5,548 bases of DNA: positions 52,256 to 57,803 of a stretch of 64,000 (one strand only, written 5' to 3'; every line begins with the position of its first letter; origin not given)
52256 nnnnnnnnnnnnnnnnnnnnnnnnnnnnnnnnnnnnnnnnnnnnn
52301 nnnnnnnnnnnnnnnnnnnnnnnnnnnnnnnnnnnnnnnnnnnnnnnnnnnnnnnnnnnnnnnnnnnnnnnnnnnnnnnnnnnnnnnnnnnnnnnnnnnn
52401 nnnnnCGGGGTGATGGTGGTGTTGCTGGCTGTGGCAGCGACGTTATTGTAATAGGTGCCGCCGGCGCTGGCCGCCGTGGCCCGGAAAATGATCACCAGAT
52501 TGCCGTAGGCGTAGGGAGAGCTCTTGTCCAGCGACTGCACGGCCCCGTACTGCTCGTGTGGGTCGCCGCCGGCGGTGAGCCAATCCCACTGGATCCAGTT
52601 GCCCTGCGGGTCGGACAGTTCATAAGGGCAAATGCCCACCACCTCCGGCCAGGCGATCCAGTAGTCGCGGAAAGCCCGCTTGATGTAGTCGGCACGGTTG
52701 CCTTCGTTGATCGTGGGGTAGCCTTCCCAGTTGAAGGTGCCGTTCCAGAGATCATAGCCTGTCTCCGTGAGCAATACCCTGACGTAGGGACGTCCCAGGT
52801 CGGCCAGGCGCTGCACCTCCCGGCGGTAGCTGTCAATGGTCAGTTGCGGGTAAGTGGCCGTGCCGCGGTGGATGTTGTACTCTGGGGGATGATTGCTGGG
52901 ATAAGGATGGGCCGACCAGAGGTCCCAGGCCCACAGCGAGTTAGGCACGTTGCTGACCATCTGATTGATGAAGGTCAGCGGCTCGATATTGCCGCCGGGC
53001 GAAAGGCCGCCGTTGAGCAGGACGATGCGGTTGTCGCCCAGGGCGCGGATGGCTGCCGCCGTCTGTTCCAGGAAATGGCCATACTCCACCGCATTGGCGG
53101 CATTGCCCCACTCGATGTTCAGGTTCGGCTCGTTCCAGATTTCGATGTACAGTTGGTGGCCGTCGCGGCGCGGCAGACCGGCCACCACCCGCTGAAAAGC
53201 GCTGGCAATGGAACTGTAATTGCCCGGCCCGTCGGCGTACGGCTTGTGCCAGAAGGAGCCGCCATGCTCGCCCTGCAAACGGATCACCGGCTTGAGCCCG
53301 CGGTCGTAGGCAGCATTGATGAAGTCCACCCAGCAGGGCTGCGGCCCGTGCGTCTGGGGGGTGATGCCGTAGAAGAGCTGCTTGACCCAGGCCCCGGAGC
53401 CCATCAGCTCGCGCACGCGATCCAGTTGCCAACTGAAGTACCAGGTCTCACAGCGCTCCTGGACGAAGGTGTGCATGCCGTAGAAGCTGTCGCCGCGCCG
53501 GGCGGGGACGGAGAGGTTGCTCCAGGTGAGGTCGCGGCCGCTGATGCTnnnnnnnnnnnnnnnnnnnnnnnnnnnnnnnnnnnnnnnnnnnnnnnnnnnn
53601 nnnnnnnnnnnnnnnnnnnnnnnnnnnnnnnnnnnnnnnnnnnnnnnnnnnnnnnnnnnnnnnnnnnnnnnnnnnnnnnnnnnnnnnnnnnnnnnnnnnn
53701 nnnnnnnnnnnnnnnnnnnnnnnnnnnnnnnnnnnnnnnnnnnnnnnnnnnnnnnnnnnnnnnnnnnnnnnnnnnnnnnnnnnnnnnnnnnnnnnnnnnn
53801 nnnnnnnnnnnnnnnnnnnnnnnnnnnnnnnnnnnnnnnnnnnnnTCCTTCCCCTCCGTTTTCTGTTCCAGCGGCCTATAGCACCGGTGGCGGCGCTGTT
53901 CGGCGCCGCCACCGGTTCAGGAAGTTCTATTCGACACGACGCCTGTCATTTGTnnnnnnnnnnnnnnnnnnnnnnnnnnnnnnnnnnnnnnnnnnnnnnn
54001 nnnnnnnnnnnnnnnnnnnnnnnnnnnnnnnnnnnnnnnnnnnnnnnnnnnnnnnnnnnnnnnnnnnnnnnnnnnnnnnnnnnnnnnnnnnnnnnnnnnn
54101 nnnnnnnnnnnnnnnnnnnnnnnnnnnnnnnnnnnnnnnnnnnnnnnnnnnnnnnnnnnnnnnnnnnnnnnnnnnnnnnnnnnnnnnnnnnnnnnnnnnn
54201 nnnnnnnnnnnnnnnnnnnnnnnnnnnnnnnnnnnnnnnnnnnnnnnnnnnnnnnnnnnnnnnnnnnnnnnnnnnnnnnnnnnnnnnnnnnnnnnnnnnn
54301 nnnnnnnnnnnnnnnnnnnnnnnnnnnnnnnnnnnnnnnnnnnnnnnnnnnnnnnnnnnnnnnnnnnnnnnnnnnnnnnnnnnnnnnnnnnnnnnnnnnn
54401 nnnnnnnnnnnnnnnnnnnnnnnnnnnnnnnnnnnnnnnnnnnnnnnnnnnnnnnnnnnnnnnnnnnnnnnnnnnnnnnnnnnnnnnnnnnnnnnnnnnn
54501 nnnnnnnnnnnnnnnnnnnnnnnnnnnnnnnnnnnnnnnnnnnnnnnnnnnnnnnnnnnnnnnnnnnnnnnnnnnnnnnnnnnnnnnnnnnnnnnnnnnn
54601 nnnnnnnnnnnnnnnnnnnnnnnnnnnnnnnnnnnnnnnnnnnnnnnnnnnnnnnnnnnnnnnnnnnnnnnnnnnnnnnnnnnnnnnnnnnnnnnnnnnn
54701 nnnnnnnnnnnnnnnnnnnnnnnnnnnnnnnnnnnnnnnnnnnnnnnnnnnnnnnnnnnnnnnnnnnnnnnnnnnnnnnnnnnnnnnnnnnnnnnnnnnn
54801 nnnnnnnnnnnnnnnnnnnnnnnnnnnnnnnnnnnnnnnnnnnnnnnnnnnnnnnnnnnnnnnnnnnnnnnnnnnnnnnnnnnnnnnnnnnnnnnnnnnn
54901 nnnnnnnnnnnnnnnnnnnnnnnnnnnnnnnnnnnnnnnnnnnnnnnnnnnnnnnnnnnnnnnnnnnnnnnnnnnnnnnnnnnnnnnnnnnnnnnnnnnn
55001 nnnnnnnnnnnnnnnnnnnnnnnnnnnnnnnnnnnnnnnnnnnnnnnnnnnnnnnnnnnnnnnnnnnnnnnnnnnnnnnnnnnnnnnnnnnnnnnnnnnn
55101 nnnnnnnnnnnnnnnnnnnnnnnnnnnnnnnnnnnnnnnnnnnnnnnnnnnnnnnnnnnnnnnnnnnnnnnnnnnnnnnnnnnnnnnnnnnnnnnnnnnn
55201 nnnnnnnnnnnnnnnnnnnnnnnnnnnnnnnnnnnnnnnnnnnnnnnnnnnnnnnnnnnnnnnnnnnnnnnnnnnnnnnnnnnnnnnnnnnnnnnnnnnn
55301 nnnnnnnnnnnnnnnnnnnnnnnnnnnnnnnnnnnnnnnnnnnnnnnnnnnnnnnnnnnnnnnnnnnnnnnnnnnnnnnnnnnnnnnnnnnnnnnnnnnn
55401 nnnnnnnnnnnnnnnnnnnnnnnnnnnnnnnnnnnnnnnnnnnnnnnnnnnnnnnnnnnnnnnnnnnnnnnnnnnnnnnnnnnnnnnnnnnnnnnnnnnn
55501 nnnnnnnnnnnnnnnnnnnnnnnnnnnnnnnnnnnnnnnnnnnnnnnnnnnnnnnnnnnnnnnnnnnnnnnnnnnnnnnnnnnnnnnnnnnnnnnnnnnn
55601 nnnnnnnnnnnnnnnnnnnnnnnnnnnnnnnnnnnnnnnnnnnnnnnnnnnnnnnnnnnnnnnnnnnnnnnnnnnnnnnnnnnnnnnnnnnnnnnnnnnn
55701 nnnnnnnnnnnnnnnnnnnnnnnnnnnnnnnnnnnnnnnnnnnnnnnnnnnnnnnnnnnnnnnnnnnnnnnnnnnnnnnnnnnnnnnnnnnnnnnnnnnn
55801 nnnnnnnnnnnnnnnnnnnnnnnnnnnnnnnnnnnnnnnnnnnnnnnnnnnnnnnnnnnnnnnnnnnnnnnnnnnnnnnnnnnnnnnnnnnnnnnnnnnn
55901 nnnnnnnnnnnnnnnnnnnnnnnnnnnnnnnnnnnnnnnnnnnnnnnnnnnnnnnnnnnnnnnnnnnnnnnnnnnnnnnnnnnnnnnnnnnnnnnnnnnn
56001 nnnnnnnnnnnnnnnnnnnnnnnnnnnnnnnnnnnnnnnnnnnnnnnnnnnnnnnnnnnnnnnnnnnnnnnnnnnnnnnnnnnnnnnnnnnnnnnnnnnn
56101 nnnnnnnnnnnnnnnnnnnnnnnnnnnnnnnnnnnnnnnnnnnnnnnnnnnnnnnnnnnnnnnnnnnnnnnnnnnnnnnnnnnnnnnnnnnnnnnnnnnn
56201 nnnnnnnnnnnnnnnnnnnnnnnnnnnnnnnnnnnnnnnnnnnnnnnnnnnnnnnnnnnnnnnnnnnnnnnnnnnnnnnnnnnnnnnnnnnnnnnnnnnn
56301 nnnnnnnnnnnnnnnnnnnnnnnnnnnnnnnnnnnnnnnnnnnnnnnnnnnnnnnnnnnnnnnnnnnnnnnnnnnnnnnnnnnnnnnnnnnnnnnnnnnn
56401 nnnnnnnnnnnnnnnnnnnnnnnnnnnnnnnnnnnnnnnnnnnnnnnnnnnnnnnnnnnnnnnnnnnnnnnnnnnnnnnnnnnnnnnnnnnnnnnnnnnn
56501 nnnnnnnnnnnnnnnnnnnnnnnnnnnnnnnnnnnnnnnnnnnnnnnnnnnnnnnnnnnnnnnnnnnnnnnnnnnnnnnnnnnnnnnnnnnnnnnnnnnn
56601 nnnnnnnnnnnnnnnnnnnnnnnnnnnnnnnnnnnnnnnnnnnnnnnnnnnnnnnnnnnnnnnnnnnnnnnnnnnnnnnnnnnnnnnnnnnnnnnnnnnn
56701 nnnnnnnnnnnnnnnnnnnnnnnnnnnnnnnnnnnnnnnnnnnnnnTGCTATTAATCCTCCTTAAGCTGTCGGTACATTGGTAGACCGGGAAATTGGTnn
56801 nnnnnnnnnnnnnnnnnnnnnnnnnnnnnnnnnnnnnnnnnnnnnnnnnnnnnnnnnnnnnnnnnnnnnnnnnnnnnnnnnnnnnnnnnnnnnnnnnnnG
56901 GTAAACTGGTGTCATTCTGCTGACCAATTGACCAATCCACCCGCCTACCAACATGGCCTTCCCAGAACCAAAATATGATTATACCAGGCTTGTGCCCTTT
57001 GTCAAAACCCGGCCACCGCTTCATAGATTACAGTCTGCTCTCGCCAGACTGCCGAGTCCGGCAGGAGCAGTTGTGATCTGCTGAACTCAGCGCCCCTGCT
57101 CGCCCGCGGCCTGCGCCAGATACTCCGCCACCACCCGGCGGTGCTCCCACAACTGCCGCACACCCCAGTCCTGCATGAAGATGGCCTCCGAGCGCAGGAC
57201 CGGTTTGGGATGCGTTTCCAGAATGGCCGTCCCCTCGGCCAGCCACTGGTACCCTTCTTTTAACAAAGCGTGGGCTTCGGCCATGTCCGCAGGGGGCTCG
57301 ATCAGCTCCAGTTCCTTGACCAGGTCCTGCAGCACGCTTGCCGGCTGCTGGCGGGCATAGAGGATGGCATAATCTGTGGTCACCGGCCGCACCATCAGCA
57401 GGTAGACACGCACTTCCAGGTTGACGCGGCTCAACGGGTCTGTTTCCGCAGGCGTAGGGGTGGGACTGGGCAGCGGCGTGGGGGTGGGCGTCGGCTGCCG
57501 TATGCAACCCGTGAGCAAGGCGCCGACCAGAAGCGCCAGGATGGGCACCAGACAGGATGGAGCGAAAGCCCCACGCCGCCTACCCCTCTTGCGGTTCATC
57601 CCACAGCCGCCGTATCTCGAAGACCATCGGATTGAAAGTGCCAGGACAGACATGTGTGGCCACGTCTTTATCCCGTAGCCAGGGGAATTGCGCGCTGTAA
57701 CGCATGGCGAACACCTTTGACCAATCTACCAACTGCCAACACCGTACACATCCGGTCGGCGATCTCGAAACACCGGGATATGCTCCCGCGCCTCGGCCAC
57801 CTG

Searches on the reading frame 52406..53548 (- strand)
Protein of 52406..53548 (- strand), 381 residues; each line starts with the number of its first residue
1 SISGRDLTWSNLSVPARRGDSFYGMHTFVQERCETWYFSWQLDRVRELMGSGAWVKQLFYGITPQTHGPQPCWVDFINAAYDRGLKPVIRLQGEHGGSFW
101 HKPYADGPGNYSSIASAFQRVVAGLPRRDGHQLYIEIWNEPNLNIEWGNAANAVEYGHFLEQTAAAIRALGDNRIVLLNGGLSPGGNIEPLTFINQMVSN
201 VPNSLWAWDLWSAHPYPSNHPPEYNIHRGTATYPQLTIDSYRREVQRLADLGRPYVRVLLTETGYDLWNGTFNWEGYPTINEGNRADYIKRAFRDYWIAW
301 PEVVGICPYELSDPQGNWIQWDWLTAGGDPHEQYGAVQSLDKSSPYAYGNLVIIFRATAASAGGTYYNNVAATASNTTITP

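Call 88: search_solved_structures(query=window:52406-53548:-, max_evalue=1)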
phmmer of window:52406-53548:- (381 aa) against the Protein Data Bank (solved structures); distinct sequences matched with E-value up to 1: 10.
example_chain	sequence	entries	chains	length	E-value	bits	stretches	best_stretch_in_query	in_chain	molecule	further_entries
6yyh_A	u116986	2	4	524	6.9e-05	25.1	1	107-227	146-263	Beta-xylosidase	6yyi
6uqj_A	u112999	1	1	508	0.001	21.2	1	106-173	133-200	Beta-xylosidase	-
2bs9_A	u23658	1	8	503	0.0079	18.3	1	91-220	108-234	BETA-XYLOSIDASE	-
1w91_A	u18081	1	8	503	0.0079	18.2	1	91-220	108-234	BETA-XYLOSIDASE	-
8i0x_B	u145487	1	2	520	0.033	16.2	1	108-173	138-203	Glycoside hydrolase family 39 beta-xylosidase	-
4ekj_A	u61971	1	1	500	0.046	15.7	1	131-185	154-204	Beta-xylosidase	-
4m29_A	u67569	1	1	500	0.047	15.7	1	131-185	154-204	Beta-xylosidase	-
1px8_A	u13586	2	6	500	0.065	15.2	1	135-180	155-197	Beta-xylosidase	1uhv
4zn2_A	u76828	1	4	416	0.1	14.6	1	116-178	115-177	PslG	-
5bx9_A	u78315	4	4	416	0.1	14.6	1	116-178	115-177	PslG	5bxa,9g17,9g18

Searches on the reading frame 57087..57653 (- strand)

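Call 15: search_protein_families(library=pfam, proteins=[window:57087-57653:-], max_evalue=0.001)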
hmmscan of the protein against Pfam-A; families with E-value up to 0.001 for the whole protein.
window:57087-57653:- (188 aa): 0 families

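Call 97: search_protein_families(library=pfam, proteins=[window:57087-57653:-], max_evalue=1)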
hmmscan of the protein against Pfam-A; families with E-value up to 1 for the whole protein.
window:57087-57653:- (188 aa): 1 family
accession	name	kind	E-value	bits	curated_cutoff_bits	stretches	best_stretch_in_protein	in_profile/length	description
PF12792.12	CSS-motif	-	0.13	12.1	23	1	60-112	79-125/209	CSS motif domain associated with EAL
